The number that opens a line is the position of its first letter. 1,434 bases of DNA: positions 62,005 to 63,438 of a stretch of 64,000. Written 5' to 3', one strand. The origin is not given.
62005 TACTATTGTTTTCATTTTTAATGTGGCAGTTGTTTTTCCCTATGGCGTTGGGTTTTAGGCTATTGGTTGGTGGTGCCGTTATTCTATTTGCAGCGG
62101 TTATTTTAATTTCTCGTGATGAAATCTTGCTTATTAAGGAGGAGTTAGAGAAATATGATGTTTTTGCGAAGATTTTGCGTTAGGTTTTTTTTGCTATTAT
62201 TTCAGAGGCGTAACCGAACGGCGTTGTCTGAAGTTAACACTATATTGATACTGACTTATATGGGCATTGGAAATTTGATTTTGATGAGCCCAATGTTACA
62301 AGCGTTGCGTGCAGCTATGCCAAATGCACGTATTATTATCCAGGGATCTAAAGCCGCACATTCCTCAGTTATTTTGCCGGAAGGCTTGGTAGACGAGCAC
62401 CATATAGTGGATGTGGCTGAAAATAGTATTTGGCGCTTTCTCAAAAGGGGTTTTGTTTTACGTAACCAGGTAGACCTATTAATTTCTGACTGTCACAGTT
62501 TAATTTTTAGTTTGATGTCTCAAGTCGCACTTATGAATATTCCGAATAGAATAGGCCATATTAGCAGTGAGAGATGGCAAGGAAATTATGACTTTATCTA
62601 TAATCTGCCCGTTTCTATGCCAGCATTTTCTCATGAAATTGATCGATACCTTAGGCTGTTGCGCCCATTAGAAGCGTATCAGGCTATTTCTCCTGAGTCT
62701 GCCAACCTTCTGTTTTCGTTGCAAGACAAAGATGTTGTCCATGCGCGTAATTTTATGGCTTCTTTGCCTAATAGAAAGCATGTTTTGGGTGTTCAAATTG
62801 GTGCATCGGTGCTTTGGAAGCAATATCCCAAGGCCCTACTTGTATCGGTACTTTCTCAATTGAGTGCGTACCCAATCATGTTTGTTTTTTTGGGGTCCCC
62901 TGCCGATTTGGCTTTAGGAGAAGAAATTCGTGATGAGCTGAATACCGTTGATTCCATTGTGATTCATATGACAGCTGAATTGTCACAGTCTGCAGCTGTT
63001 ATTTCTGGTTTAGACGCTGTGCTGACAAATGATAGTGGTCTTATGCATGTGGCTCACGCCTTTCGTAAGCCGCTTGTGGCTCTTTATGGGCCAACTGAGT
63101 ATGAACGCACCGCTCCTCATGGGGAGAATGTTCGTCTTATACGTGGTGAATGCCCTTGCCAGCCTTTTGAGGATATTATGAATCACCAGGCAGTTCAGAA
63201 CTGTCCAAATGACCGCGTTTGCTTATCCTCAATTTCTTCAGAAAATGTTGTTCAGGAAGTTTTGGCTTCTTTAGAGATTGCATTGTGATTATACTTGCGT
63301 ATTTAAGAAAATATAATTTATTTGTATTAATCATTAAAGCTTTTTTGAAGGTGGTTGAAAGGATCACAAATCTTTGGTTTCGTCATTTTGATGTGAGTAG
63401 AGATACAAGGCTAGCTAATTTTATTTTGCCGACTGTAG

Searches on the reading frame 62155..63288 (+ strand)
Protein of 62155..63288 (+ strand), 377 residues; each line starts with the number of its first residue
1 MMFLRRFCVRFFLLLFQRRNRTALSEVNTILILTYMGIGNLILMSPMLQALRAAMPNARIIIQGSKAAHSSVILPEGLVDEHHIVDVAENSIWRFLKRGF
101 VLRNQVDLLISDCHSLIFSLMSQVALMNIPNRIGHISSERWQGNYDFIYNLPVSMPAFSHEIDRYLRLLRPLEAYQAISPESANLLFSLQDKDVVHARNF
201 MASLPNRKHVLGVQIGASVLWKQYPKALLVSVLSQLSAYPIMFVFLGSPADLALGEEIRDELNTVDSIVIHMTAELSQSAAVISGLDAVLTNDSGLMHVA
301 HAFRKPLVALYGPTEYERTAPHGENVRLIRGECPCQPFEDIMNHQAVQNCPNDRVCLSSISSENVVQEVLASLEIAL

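Call 49: find_encoding_contigs(protein=window:62155-63288:+, flank=10000, max_places=4)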
Protein window:62155-63288:+ (377 aa): 7 contigs read that carry it; 4 places shown.
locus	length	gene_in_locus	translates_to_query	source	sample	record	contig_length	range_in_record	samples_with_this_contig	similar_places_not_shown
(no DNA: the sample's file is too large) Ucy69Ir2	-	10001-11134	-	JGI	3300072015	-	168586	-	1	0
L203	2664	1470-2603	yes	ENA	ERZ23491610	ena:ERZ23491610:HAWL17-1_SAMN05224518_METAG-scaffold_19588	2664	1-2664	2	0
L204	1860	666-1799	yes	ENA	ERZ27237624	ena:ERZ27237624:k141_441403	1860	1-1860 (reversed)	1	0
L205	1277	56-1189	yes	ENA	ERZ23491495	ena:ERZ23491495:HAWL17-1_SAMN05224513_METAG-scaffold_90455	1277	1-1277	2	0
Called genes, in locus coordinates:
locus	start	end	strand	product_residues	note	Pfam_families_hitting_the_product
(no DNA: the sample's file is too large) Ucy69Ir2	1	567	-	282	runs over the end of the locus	-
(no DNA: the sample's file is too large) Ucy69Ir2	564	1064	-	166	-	PF00565:SNase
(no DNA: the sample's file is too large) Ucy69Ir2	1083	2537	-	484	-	PF01619:Pro_dh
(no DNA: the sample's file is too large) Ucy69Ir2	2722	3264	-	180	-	PF01625:PMSR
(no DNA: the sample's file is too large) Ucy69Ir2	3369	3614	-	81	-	PF22570:LiaF-TM (weak), PF18917:LiaI-LiaF-like_TM1 (weak)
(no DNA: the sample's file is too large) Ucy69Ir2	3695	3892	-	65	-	-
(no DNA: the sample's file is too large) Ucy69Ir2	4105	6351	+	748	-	PF03971:IDH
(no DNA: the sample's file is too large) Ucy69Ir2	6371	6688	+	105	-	PF03795:YCII (weak)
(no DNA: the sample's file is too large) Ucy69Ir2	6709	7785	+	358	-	PF13439:Glyco_transf_4, PF13579:Glyco_trans_4_4, PF00534:Glycos_transf_1, PF13692:Glyco_trans_1_4, PF13524:Glyco_trans_1_2 (weak)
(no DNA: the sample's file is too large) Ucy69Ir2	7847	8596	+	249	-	PF13489:Methyltransf_23, PF08241:Methyltransf_11, PF08242:Methyltransf_12, PF13649:Methyltransf_25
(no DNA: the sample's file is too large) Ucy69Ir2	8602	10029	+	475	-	PF01943:Polysacc_synt, PF13440:Polysacc_synt_3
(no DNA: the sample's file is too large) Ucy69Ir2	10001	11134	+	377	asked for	PF01075:Glyco_transf_9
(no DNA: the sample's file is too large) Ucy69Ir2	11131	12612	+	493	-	PF16889:Hepar_II_III_N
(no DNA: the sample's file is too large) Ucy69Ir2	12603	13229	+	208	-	PF07940:Hepar_II_III_C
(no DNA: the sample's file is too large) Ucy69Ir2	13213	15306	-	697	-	PF00107:ADH_zinc_N, PF01408:GFO_IDH_MocA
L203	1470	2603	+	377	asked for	PF01075:Glyco_transf_9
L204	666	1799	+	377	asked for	PF01075:Glyco_transf_9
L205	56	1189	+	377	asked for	PF01075:Glyco_transf_9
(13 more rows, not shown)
